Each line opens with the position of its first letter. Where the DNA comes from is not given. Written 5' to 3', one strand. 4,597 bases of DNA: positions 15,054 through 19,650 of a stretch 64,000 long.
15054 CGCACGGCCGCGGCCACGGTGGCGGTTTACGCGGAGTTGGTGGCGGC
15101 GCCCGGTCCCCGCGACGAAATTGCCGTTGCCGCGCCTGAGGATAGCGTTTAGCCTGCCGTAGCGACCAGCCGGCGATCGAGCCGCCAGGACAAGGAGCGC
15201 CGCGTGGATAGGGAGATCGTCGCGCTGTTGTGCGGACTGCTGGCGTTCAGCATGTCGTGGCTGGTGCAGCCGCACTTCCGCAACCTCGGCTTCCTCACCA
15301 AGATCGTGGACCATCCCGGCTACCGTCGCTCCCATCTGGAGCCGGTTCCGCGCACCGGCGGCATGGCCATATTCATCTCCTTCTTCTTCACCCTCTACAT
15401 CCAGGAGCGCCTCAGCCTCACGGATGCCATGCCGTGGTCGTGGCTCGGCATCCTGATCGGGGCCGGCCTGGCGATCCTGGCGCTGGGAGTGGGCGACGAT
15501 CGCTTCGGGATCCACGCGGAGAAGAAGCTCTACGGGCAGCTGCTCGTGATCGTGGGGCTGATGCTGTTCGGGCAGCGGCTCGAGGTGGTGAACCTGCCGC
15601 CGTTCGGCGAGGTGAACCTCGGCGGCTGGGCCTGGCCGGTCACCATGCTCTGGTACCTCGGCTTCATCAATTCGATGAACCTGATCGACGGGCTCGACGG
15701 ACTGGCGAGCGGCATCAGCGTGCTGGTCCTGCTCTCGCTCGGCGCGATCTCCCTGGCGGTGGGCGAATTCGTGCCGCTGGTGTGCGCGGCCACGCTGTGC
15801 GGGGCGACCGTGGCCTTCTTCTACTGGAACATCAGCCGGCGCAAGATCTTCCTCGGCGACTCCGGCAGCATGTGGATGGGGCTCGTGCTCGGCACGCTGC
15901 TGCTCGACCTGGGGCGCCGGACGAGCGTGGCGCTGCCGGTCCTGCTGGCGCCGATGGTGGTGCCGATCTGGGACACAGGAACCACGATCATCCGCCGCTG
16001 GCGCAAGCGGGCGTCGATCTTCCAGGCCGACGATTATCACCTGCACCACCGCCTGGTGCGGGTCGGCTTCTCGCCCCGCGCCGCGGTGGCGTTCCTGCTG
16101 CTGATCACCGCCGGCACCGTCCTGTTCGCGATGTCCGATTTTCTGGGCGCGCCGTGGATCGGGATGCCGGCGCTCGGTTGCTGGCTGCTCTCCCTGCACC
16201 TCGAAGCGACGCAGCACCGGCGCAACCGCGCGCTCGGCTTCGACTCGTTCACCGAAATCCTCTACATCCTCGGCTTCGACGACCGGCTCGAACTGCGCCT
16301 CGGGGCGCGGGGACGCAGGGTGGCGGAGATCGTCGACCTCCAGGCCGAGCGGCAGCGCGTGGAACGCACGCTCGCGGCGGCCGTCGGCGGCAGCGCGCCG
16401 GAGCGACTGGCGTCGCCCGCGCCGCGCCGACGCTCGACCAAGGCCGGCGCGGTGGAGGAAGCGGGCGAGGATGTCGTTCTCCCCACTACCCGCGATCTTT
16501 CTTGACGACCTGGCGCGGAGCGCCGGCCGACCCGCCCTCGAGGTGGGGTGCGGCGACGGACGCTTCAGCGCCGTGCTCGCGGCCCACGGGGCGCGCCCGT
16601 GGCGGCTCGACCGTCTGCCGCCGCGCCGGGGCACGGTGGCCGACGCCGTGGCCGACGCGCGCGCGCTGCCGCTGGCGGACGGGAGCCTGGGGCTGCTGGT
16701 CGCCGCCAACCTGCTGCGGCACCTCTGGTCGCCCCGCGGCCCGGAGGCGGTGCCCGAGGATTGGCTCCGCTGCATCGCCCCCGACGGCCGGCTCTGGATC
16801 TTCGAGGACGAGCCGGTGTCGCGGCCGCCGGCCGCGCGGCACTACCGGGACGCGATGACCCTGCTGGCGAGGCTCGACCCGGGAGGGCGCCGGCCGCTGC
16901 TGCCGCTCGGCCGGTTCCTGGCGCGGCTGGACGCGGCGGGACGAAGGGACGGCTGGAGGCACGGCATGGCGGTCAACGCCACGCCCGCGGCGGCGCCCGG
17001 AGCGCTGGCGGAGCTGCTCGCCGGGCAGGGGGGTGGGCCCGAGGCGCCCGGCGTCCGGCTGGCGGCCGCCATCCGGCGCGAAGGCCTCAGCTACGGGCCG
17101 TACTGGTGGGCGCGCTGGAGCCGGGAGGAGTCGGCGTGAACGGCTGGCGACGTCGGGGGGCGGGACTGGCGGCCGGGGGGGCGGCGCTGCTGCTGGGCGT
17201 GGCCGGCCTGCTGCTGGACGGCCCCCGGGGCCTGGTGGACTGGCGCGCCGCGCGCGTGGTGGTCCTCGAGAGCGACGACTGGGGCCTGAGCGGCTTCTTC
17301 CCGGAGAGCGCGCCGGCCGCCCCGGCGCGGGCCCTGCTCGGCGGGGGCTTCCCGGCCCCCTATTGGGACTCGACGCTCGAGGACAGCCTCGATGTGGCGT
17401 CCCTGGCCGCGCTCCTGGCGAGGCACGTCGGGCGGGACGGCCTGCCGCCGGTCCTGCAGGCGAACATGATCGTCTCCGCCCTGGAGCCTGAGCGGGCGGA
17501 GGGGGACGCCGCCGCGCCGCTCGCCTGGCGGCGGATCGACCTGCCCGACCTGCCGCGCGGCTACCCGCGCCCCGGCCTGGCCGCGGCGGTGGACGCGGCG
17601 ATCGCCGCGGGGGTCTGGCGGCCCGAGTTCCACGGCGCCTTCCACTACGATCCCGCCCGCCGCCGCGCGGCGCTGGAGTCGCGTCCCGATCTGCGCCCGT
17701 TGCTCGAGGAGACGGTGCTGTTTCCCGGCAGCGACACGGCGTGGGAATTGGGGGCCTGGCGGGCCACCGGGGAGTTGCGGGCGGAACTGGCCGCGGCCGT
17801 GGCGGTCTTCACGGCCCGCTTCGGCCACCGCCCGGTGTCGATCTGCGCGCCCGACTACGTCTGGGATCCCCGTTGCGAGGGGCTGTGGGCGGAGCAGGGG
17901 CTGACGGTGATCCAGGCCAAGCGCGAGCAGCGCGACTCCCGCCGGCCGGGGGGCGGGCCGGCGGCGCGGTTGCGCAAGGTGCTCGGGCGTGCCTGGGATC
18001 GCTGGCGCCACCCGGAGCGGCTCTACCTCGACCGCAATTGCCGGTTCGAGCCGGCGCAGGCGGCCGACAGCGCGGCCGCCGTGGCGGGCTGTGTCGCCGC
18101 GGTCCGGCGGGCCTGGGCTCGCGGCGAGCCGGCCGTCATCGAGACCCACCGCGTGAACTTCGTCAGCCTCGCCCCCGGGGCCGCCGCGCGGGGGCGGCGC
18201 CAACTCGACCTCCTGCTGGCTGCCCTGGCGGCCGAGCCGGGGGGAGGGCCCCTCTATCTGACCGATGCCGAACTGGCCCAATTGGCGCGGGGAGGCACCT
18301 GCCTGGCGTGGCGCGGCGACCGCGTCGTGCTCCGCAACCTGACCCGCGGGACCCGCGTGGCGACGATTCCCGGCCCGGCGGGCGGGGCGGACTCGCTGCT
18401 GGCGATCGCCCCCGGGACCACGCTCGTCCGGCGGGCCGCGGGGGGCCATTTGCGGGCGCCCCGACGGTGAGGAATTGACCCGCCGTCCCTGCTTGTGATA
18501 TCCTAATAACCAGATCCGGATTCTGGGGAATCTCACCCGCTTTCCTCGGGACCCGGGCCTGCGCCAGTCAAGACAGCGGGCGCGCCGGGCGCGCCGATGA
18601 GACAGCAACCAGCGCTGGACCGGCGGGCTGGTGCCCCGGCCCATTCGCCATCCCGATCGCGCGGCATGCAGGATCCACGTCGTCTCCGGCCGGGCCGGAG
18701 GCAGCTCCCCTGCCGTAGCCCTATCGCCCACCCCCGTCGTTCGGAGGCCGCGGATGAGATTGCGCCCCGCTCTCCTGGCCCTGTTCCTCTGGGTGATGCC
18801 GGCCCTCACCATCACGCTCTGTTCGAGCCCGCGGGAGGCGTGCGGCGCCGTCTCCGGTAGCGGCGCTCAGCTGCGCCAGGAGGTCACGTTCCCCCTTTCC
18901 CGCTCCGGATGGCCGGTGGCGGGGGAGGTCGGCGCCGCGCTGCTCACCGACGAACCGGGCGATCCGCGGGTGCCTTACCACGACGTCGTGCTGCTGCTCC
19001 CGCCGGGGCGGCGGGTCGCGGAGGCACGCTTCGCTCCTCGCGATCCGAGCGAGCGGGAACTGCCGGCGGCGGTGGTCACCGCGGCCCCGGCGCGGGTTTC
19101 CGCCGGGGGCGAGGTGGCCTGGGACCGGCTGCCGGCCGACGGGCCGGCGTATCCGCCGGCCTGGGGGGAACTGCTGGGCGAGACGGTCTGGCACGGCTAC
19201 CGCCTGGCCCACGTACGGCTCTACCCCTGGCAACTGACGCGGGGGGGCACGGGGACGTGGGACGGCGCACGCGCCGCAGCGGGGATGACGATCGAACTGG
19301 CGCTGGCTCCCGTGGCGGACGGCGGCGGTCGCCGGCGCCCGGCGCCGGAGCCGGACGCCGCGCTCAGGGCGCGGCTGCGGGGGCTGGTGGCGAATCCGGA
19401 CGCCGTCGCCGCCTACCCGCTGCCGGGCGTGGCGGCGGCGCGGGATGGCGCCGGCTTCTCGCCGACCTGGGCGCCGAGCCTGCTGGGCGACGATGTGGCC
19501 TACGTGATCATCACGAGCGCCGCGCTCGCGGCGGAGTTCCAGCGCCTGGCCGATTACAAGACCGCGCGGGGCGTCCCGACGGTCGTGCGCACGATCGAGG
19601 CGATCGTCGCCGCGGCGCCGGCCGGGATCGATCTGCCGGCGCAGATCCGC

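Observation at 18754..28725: Tandem pair of 1.6-kaa secreted proteins combining a C25 gingipain-like peptidase, an FG-GAP beta-propeller and a T9SS C-terminal domain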

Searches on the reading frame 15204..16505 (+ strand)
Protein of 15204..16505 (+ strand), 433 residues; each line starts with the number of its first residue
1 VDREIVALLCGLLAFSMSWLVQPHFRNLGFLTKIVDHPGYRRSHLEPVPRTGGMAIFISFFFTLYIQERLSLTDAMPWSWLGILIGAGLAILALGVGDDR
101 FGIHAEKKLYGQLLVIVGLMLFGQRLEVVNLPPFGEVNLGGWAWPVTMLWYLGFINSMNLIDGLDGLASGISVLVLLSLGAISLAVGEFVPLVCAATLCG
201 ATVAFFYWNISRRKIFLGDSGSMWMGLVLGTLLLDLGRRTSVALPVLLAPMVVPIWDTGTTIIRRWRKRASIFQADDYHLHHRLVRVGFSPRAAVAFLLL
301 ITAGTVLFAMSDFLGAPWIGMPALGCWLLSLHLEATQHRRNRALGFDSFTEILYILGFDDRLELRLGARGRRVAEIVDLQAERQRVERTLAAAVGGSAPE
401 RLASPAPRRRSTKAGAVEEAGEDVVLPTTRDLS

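Call 12: search_protein_families(library=pfam, proteins=[window:15204-16505:+], max_evalue=0.001)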
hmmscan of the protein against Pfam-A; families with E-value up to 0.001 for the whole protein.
window:15204-16505:+ (433 aa): 1 family
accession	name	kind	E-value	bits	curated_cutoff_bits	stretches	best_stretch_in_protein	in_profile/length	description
PF00953.26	Glycos_transf_4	-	2.1e-33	116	27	1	83-235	3-158/160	Glycosyl transferase family 4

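Call 80: search_protein_families(library=ncbifam, proteins=[window:15204-16505:+], max_evalue=0.001)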
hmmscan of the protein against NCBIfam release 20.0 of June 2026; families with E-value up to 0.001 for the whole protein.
window:15204-16505:+ (433 aa): 3 families
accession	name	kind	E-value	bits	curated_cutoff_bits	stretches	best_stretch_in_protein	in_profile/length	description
TIGR02380.1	ECA_wecA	exception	1.1e-33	116.9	326.05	1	18-309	11-302/346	UDP-N-acetylglucosamine--undecaprenyl-phosphate N-acetylglucosaminephosphotransferase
NF053644.1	MraY_archaea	equivalog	6.9e-20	71.6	450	1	106-303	151-333/340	pseudomurein biosynthesis MraY family phospho-N-acetylmuramoyl-pentapeptide-transferase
TIGR00445.1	mraY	equivalog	1.6e-12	47.6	192.05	1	99-237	88-246/321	phospho-N-acetylmuramoyl-pentapeptide-transferase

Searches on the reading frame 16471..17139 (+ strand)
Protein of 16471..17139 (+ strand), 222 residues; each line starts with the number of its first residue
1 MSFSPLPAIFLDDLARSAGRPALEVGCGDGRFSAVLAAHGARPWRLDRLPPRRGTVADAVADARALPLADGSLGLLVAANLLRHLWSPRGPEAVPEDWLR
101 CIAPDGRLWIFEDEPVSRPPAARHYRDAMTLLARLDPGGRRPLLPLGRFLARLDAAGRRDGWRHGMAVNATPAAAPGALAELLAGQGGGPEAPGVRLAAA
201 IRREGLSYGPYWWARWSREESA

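Call 39: search_protein_families(library=pfam, proteins=[window:16471-17139:+], max_evalue=0.001)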
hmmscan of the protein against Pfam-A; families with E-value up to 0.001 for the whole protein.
window:16471-17139:+ (222 aa): 2 families
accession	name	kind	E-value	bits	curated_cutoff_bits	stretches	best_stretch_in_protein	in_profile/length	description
PF08241.18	Methyltransf_11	-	9e-08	33.1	21.2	1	23-110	1-95/95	Methyltransferase domain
PF13649.12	Methyltransf_25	-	4.4e-06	27.7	27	1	23-106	2-97/97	Methyltransferase domain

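Call 80: search_protein_families(library=ncbifam, proteins=[window:16471-17139:+], max_evalue=0.001)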
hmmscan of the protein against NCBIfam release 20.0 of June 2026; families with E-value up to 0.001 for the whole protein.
window:16471-17139:+ (222 aa): 1 family
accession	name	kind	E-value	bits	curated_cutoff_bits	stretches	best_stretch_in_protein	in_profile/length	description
NF045667.1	MTase_DVU1556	equivalog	1.4e-05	24.7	155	1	15-110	19-119/213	DVU_1556 family methyltransferase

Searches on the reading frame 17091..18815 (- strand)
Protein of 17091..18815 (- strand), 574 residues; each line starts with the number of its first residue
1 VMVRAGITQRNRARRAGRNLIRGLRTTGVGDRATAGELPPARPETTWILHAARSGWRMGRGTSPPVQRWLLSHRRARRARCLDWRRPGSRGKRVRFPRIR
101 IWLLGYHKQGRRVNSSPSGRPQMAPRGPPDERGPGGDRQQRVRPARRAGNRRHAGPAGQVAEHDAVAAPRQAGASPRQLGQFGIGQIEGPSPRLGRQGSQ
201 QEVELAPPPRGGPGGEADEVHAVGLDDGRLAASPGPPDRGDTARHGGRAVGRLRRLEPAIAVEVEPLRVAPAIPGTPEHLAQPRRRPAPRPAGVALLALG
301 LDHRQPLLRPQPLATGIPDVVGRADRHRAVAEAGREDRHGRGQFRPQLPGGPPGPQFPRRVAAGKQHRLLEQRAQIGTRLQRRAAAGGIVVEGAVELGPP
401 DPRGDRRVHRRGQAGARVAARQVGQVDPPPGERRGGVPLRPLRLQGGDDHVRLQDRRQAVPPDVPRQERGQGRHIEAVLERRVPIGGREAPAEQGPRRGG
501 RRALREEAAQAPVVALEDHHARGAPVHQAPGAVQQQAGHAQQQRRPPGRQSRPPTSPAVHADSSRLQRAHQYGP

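Call 12: search_protein_families(library=pfam, proteins=[window:17091-18815:-], max_evalue=0.001)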
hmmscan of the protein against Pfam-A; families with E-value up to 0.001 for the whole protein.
window:17091-18815:- (574 aa): 0 families

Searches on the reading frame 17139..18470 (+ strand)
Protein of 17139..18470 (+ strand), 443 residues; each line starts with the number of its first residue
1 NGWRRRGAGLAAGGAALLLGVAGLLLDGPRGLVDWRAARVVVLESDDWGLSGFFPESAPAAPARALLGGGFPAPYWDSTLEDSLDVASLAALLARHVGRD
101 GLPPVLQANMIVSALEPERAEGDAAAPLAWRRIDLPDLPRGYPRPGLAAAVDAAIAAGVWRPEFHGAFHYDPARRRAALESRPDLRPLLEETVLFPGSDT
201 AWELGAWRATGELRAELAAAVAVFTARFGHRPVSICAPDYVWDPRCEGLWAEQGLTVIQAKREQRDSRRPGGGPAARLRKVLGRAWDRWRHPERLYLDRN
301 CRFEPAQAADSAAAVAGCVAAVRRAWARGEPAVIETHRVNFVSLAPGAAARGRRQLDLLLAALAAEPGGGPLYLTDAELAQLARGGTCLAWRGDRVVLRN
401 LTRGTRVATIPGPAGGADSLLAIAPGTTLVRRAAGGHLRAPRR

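Call 64: search_protein_families(library=pfam, proteins=[window:17139-18470:+], max_evalue=0.01)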
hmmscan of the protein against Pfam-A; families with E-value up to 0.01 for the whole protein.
window:17139-18470:+ (443 aa): 0 families

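Call 80: search_protein_families(library=ncbifam, proteins=[window:17139-18470:+], max_evalue=0.001)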
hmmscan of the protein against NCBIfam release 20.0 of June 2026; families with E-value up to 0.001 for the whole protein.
window:17139-18470:+ (443 aa): 0 families

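Call 90: search_solved_structures(query=window:17139-18470:+, max_evalue=1)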
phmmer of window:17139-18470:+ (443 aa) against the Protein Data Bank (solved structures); distinct sequences matched with E-value up to 1: 1.
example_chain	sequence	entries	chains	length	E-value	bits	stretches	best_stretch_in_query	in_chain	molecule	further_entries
7onh_A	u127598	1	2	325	4.3e-05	25.8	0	78-135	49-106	SAKe6BE-L3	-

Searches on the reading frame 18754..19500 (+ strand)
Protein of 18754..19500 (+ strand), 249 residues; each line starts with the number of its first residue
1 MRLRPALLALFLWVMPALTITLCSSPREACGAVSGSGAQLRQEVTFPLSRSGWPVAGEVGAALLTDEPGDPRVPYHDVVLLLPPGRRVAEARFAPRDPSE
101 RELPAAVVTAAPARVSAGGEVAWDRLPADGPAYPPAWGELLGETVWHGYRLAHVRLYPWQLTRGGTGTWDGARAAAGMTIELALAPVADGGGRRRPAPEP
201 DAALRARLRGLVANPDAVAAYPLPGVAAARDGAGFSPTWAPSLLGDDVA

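Call 67: search_protein_families(library=pfam, proteins=[window:18754-19500:+], max_evalue=5)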
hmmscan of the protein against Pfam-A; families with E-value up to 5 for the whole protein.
window:18754-19500:+ (249 aa): 0 families
